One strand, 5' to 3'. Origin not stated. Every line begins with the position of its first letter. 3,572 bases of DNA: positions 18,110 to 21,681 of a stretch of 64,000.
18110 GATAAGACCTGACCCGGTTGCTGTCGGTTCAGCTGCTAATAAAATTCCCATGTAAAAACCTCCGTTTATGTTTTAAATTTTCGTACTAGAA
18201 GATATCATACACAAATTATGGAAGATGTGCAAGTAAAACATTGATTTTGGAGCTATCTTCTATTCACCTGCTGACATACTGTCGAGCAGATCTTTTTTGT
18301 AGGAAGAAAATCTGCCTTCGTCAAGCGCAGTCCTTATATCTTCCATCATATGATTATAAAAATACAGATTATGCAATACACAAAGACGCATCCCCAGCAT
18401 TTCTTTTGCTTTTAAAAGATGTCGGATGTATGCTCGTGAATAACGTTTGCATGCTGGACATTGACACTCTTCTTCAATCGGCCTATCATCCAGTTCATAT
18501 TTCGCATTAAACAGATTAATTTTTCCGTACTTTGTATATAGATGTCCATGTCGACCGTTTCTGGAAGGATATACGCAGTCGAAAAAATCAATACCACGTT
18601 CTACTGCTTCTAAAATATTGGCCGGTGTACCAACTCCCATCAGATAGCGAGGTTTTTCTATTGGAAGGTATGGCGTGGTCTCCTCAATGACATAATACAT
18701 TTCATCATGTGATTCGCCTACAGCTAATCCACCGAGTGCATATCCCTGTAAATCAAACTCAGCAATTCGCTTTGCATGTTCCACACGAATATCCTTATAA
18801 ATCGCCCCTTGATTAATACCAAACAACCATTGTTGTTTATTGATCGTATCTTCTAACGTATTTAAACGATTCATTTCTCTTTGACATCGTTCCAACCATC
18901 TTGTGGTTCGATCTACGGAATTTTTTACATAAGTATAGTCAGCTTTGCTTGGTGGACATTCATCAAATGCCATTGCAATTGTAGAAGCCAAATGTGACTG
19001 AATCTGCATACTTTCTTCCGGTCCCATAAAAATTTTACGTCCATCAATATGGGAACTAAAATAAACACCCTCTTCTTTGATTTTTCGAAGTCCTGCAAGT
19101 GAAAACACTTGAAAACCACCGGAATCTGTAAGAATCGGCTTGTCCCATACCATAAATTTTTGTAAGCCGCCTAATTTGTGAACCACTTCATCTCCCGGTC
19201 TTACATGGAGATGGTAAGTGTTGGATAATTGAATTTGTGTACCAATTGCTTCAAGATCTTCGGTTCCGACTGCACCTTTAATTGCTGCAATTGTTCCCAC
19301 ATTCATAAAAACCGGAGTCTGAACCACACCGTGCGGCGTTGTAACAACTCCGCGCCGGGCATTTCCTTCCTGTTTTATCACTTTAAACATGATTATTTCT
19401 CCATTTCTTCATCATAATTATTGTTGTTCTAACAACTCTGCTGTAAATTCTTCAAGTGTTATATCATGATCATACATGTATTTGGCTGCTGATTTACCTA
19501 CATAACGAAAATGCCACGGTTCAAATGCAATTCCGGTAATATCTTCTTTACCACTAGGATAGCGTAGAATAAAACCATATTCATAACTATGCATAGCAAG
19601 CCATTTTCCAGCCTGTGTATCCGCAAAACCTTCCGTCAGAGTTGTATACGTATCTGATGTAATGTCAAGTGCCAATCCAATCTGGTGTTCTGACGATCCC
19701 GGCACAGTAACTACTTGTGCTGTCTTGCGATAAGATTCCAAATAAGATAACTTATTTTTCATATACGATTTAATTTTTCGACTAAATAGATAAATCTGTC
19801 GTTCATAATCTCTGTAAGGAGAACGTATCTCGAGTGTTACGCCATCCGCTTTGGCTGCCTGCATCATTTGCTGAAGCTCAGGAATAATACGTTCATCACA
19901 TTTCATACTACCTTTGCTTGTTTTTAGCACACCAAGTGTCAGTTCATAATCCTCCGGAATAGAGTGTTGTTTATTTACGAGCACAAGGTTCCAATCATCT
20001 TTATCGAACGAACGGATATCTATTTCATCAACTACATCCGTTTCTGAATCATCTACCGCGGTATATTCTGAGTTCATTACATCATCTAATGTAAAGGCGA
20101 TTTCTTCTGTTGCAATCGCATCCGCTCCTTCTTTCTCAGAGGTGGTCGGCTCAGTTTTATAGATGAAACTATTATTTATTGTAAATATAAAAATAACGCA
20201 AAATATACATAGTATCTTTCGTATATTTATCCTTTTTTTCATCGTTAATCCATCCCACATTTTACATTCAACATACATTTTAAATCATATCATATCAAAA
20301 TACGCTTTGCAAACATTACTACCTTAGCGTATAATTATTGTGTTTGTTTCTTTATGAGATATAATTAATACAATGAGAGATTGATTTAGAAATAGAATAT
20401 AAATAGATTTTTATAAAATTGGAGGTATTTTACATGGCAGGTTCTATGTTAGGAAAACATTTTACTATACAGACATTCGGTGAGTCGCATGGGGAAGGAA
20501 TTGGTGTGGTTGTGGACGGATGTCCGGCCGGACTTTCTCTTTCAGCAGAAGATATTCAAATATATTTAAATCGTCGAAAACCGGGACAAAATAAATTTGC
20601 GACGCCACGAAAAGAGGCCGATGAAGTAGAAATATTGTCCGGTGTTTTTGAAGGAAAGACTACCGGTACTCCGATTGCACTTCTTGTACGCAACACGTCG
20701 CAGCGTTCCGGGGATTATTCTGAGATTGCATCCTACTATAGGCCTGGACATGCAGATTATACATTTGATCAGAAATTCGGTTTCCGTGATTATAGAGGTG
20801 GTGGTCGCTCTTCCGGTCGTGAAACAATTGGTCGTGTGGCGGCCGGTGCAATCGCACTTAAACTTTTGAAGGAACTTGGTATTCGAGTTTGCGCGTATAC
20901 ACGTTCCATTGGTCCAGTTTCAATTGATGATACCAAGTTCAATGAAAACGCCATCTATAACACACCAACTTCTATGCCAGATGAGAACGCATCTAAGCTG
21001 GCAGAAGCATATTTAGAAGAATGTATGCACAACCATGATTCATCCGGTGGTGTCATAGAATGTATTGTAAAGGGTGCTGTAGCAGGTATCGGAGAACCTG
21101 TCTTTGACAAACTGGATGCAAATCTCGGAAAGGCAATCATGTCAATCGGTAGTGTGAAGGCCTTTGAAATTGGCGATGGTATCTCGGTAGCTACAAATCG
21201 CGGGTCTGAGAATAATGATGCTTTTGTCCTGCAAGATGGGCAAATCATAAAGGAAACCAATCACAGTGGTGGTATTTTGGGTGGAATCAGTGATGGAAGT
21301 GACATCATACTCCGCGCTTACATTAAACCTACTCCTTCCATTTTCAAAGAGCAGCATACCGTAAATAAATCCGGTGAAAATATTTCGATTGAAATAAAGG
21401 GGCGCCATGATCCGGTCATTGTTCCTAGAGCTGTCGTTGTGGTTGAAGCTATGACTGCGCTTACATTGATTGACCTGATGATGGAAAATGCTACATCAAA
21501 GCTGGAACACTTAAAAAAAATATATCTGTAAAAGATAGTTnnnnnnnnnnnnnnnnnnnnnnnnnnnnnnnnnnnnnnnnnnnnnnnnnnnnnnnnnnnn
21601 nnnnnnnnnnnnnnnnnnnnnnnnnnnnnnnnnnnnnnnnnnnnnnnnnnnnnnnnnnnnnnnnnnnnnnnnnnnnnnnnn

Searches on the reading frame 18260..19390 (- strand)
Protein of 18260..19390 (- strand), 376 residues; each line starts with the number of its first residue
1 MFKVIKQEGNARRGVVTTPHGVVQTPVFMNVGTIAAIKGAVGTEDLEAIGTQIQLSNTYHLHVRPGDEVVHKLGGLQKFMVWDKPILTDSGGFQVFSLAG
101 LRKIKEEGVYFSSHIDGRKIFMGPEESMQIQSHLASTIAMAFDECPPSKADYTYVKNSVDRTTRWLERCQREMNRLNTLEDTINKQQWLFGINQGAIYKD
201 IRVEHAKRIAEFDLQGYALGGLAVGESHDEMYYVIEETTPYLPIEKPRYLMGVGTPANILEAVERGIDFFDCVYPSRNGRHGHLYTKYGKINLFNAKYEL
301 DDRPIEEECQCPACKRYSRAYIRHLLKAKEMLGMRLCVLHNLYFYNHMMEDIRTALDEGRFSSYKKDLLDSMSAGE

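Call 8: search_protein_families(library=pfam, proteins=[window:18260-19390:-], max_evalue=0.001)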
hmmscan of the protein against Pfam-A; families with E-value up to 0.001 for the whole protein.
window:18260-19390:- (376 aa): 1 family
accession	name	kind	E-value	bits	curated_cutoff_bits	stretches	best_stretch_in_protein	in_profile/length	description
PF01702.25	TGT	-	1.4e-157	524.8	26.3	1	10-372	2-355/357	Queuine tRNA-ribosyltransferase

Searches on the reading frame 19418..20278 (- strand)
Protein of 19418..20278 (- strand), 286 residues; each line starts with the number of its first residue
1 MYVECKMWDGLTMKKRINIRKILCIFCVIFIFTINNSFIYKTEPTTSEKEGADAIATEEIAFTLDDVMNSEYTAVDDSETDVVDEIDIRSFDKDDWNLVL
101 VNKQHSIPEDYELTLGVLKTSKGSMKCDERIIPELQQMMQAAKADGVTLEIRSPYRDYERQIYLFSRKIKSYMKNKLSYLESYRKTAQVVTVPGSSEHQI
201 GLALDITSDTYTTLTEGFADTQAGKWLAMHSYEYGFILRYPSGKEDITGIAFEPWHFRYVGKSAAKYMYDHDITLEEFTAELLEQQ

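Call 8: search_protein_families(library=pfam, proteins=[window:19418-20278:-], max_evalue=0.001)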
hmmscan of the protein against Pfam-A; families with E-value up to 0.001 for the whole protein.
window:19418-20278:- (286 aa): 1 family
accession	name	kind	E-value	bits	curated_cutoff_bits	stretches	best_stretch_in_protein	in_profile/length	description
PF02557.22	VanY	-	1.1e-38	132.4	25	1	127-262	4-132/132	D-alanyl-D-alanine carboxypeptidase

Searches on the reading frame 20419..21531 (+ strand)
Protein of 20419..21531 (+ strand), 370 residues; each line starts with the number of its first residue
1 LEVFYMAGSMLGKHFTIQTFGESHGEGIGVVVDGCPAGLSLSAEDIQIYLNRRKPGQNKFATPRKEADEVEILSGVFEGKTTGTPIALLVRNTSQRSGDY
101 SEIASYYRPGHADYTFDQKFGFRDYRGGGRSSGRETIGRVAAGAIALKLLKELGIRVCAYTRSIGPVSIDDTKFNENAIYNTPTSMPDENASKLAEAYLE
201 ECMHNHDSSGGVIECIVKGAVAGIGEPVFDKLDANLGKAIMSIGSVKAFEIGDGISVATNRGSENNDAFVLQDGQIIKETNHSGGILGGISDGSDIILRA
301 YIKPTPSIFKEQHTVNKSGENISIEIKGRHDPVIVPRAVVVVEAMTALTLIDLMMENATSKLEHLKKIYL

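Call 8: search_protein_families(library=pfam, proteins=[window:20419-21531:+], max_evalue=0.001)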
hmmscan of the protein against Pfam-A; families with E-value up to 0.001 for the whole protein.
window:20419-21531:+ (370 aa): 1 family
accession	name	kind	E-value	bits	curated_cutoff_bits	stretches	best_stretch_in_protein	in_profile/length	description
PF01264.26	Chorismate_synt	-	3e-139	463.7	27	1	15-355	1-327/327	Chorismate synthase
